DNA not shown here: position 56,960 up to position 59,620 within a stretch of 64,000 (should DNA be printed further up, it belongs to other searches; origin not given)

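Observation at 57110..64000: Three tandem paralogs of a secreted MG2-like/plug-like protein; copies 1 and 2 share a 1772-bp core identical at the nucleotide level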

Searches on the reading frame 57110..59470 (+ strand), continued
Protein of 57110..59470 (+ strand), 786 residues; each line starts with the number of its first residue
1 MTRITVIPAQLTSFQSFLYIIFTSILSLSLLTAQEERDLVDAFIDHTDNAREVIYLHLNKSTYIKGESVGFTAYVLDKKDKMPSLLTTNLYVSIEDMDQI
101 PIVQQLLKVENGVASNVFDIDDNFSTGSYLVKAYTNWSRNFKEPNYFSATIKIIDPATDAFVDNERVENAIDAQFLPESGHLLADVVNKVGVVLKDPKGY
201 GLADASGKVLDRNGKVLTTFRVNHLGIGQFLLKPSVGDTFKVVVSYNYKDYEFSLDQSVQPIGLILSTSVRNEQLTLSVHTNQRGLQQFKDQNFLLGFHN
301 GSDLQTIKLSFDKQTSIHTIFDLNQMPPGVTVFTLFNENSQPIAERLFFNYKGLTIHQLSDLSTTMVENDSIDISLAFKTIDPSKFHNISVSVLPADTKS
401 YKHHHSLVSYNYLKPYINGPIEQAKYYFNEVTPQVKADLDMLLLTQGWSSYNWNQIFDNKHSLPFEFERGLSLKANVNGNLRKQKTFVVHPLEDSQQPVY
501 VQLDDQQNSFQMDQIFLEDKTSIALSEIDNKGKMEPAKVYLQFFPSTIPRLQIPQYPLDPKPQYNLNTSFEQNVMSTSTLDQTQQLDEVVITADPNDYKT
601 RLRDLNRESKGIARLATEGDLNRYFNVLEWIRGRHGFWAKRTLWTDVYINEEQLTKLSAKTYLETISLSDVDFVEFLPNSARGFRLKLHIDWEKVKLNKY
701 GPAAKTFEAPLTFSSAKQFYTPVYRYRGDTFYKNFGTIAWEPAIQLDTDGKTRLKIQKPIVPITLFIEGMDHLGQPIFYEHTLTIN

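Call 44: predict_structure(alignment_id=A1)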
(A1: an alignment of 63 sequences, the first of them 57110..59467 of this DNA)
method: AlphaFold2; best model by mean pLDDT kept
length: 786 residues; sequences in the alignment: 63
mean_pLDDT: 83.8   pTM: 0.75
mean pLDDT of the five models: 83.8, 83.5, 82.4, 81.9, 80.3
residues with pLDDT >= 90: 370; 70-90: 308; 50-70: 62; < 50: 46
segments of 3 or more residues with pLDDT < 50: 1-8, 571-595, 639-642, 694-699
pLDDT, mean of each block of 10 residues (from residue 1): 43 73 73 61 83 95 93 93 92 96 96 95 93 94 91 85 74 91 94 93 94 94 95 92 91 92 93 93 94 91 88 92 92 91 92 90 79 91 94 92 93 90 92 93 85 69 84 83 77 69 84 87 84 83 91 89 73 39 38 53 79 81 80 64 67 75 78 78 76 52 80 91 86 91 92 89 94 93 79
secondary structure, 60 per line:
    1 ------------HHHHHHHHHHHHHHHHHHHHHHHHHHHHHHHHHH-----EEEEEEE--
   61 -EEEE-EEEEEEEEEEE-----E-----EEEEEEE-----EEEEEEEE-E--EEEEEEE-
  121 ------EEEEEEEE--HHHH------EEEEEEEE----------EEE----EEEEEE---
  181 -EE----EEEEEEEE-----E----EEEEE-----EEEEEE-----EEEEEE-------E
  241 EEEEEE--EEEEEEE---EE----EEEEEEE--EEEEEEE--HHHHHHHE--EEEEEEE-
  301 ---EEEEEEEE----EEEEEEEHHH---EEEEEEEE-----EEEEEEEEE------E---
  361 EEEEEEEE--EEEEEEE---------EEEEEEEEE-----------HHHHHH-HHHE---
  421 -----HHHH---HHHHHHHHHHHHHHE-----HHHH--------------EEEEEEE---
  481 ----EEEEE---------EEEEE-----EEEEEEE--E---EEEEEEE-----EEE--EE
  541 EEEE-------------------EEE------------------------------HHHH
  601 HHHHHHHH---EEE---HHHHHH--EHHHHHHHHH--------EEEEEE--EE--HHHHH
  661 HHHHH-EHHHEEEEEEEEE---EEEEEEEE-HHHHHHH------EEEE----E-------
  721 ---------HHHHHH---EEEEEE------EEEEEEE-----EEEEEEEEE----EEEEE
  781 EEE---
elements in order (helices of 4 or more, strands of 3 or more residues): H13-46 E52-58 E62-65 E67-77 E89-95 E101-108 E113-119 E127-134 H137-140 E147-154 E165-167 E172-177 E188-195 E206-210 E216-221 E227-232 E240-246 E249-255 E265-271 E274-280 H283-289 E293-299 E304-311 E316-322 E329-336 E342-350 E361-368 E371-377 E387-395 H407-412 H426-429 H433-446 H453-456 E471-477 E485-489 E499-503 E509-515 E522-528 E534-536 E539-544 E564-566 H597-608 E612-614 H618-623 H627-635 E644-649 H656-665 E671-679 E683-690 H692-698 E705-708 H730-735 E739-744 E751-757 E763-771 E776-783
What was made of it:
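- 57110..59470 (+): Copy 1 (c1), 786 aa. It has a signal peptide, an array of MG-like beta-sandwiches, a TonB-box-like motif, a plug-like domain and a C-terminal beta-sandwich. AF2 model pLDDT 83.8, pTM 0.75 (call 44).
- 58856..58882 (+): TonB-box-like motif (c1 aa 583-591, family consensus V-Q-x-L-[DE]-E-V-V-V; c1 reads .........), at the end of a low-confidence linker (aa 571-595). Low-pLDDT linker in call 44.
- On Alpha-2-macroglobulin / thioester-containing protein family: The AF2 model has several consecutive beta-sandwiches (call 44). The only helical stretch is aa 407-456 (call 44). A disordered linker at aa 571-595 exists but precedes the plug-like domain (call 44).
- On TonB-dependent transporters: No barrel appears in the model (call 44).
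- Closest known: Bacterial alpha-2-macroglobulins. Different: The model shows no helical thioester domain, CUB domain or recognisable bait region (call 44).
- Closest known: TonB-dependent transporters. Different: There is no 22-strand barrel: the protein ends about 190 aa after the motif in a beta-sandwich (call 44).
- AF2 pLDDT 83.8 (call 44).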

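Call 47: search_protein_representatives(alignment_id=A1)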
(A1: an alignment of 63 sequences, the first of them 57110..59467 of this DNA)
Query: 63 sequences, 798 profile positions. Proteins with E-value up to 0.001 (for the whole library): 12783; up to 1e-10: 9524; up to 1e-30: 4821. The best 150 are listed.
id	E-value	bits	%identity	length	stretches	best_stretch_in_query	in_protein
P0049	0.0e+00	1251.1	-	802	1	1-798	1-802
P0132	0.0e+00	1089.8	-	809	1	1-796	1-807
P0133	0.0e+00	1056.1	-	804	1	11-798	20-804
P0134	0.0e+00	1042.8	-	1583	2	13-798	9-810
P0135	1.6e-297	1005.5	-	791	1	11-796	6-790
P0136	7.9e-295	996.7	-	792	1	16-798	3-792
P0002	1.9e-289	978.9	-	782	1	13-798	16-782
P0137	1.2e-286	969.6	-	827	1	10-796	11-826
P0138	1.3e-285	966.2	-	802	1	4-792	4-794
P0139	1.5e-271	919.7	-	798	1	9-797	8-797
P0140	2.9e-271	918.7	-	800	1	14-793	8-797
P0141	5.2e-271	917.9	-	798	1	11-798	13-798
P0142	2.0e-269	912.6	-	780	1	26-791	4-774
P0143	2.7e-269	912.2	-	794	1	9-798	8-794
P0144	1.5e-259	880.0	-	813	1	9-798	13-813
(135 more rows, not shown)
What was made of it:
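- The family has 12,783 clusters (call 47).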

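Call 50: fold_search(model_id=the predicted structure, library=pdb)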
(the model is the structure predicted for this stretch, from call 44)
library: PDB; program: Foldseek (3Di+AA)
matches with E <= 10: 1913; with E <= 0.001: 351
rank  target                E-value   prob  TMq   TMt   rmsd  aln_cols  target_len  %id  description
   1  9u62_E                1.1e-13  1.00  0.25  0.15  22.6       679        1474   10  AP pathways C3 convertase C3bBbP and C3 complex (released 2026-01-14)
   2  9u61_C                1.3e-13  1.00  0.16  0.19  25.1       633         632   10  CP/MBL pathways C3 convertase C4b2a and C3 complex (released 2026-01-14)
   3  8cem_E                2.1e-13  1.00  0.15  0.17  25.6       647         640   12  Structure of bovine native C3, re-refinement (released 2023-04-05)
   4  6rur_A                2.6e-13  1.00  0.16  0.18  25.0       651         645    9  Structure of the SCIN stabilized C3bBb convertase bound to properdin (released 2019-08-21)
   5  9qk2_F                4.2e-13  1.00  0.11  0.13  29.2       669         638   10  Structure of the Complement classical and lectin pathway C3 convertase in complex with substrate C3 (released 2025-12-24)
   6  5a42                  4.7e-13  1.00  0.17  0.09  28.1       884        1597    8  Cryo-EM single particle 3D reconstruction of the native conformation of E. coli alpha-2-macroglobulin (ECAM) (released 2015-07-29)
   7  2a73_A                5.5e-13  1.00  0.15  0.17  25.3       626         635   11  Human Complement Component C3 (released 2005-09-27)
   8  8cem_F                7.1e-13  1.00  0.15  0.17  23.5       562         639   12  Structure of bovine native C3, re-refinement (released 2023-04-05)
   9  8oq3_A                8.8e-13  1.00  0.19  0.11  29.4       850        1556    9  Structure of methylamine treated human complement C3 (released 2024-02-21)
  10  9u60_E                1.0e-12  1.00  0.23  0.14  23.1       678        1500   10  C3 convertases zymogen C4b2 in loading state (released 2026-01-14)
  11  6ru5_A                1.2e-12  1.00  0.15  0.18  25.1       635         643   10  human complement C3 in complex with the hC3Nb1 nanobody (released 2019-08-21)
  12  2wii_A                1.3e-12  1.00  0.16  0.19  23.5       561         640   10  Complement C3b in complex with factor H domains 1-4 (released 2009-06-09)
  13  5jpm_A                1.7e-12  1.00  0.13  0.15  20.8       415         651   13  Structure of the complex of human complement C4 with MASP-2 rebuilt using iMDFF (released 2016-08-10)
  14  2qki_A                1.8e-12  1.00  0.15  0.18  23.9       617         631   11  Human C3c in complex with the inhibitor compstatin (released 2007-08-14)
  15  3pvm_A                1.9e-12  1.00  0.17  0.10  34.7       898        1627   11  Structure of Complement C5 in Complex with CVF (released 2011-01-19)
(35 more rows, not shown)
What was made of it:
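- Closest known: Bacterial alpha-2-macroglobulins. Same: Foldseek gives E about 1e-13 to C3, ECAM and TEP1 (call 50).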

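Call 57: search_protein_families(library=pfam, proteins=[L001:14776-17181:+, L001:17302-19752:+, L001:19850-22345:+, P0095, P0058, P0104, P0046, P0114, P0011, P0003], max_evalue=0.05)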
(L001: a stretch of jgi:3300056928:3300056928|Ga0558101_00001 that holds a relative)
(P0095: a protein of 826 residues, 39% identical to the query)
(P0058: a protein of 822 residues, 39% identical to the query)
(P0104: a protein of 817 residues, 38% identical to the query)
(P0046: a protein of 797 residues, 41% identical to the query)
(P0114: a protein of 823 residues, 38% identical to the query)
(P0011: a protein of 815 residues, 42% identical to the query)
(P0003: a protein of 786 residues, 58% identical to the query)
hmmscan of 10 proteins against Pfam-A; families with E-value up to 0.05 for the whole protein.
L001:14776-17181:+ (802 aa): 1 family
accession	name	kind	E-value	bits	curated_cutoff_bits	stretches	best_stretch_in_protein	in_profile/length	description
PF01835.25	MG2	-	0.00054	20.7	32.8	1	48-129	5-85/96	MG2 domain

L001:17302-19752:+ (817 aa): 1 family
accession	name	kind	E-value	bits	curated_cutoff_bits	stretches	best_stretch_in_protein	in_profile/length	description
PF01835.25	MG2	-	0.00031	21.5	32.8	1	66-142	14-89/96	MG2 domain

L001:19850-22345:+ (832 aa): 1 family
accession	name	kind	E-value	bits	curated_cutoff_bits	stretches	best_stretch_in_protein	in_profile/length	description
PF01835.25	MG2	-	0.0062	17.3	32.8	0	47-129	2-83/96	MG2 domain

P0095 (826 aa): 1 family
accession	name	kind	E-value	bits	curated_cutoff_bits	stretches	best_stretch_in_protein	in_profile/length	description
PF01835.25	MG2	-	0.013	16.2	32.8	1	47-126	3-81/96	MG2 domain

P0058 (822 aa): 1 family
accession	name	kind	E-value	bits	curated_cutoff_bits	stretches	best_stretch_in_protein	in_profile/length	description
PF01835.25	MG2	-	0.0043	17.8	32.8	1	46-143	3-95/96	MG2 domain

P0104 (817 aa): 1 family
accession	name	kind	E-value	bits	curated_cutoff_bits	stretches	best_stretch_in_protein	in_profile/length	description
PF01835.25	MG2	-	6.8e-06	26.8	32.8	1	48-133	3-87/96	MG2 domain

P0046 (797 aa): 1 family
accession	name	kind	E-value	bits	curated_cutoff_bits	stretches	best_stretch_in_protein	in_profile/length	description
PF01835.25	MG2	-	0.0071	17.1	32.8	1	51-143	6-93/96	MG2 domain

P0114 (823 aa): 1 family
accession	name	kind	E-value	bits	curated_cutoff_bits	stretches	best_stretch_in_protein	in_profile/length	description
PF01835.25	MG2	-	0.01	16.6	32.8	1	45-124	3-81/96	MG2 domain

P0011 (815 aa): 1 family
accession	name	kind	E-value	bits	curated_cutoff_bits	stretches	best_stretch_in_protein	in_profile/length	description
PF01835.25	MG2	-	0.0013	19.5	32.8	1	48-133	2-86/96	MG2 domain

P0003 (786 aa): 1 family
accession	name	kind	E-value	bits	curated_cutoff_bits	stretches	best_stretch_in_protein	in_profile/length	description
PF01835.25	MG2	-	0.0052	17.6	32.8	1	55-148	3-91/96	MG2 domain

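Call 61: find_encoding_contigs(protein=P0131, flank=10000, max_places=3)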
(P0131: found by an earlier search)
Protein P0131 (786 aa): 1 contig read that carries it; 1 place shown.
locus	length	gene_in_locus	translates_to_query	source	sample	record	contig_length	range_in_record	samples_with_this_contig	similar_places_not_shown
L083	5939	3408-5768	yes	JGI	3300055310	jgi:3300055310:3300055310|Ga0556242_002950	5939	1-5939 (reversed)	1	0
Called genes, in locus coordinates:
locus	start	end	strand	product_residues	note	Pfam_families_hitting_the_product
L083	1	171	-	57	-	?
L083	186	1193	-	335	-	PF02016:Peptidase_S66, PF17676:Peptidase_S66C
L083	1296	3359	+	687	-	PF00133:tRNA-synt_1, PF09334:tRNA-synt_1g, PF08264:Anticodon_1 (weak), PF19303:Anticodon_3, PF01588:tRNA_bind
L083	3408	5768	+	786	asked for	-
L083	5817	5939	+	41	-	?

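Call 62: find_encoding_contigs(protein=P0124, flank=10000, max_places=3)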
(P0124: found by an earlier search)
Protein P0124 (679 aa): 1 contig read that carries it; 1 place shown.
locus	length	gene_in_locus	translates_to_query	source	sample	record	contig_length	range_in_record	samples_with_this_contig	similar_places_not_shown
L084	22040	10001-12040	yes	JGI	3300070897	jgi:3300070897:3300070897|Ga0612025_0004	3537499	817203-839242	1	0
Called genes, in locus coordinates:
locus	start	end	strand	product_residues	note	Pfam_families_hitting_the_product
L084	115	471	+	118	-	PF03960:ArsC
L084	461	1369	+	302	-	PF00892:EamA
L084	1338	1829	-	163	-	PF20791:Acyl-ACP_TE_C (weak), PF13279:4HBT_2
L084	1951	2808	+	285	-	PF03755:YicC-like_N, PF08340:YicC-like_C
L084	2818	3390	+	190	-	PF00625:Guanylate_kin, PF13238:AAA_18 (weak)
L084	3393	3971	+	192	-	PF01467:CTP_transf_like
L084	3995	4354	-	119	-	PF08378:NERD (weak), PF02021:UPF0102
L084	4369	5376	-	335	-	PF02016:Peptidase_S66, PF17676:Peptidase_S66C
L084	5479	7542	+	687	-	PF00133:tRNA-synt_1, PF09334:tRNA-synt_1g, PF08264:Anticodon_1 (weak), PF19303:Anticodon_3, PF01588:tRNA_bind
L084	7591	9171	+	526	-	-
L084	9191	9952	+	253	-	-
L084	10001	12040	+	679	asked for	-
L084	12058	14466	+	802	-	-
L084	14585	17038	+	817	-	-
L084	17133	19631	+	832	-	-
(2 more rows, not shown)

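Call 69: find_encoding_contigs(protein=P0128, flank=10000, max_places=8)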
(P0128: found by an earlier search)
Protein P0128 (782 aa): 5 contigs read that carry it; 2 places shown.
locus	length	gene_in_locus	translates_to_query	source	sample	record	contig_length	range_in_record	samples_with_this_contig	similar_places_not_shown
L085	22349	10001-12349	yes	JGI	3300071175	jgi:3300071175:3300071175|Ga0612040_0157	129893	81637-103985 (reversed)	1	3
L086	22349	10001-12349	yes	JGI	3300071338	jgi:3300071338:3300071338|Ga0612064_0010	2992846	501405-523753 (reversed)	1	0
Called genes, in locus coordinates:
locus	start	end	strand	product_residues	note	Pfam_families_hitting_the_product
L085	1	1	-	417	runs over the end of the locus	PF00999:Na_H_Exchanger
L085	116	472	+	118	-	PF03960:ArsC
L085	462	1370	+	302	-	PF00892:EamA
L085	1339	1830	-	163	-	PF20791:Acyl-ACP_TE_C (weak), PF13279:4HBT_2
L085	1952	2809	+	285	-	PF03755:YicC-like_N, PF08340:YicC-like_C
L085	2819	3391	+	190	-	PF00625:Guanylate_kin, PF13238:AAA_18 (weak)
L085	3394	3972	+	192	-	PF01467:CTP_transf_like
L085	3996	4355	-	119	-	PF08378:NERD (weak), PF02021:UPF0102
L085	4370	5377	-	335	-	PF02016:Peptidase_S66, PF17676:Peptidase_S66C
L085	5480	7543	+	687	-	PF00133:tRNA-synt_1, PF09334:tRNA-synt_1g, PF08264:Anticodon_1 (weak), PF19303:Anticodon_3, PF01588:tRNA_bind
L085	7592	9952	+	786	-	-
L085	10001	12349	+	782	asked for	-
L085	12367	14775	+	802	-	-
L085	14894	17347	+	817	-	-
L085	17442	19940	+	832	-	-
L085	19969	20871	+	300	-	PF00850:Hist_deacetyl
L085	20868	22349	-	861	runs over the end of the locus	PF00311:PEPcase, PF14010:PEPcase_2 (weak)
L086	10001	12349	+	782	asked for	-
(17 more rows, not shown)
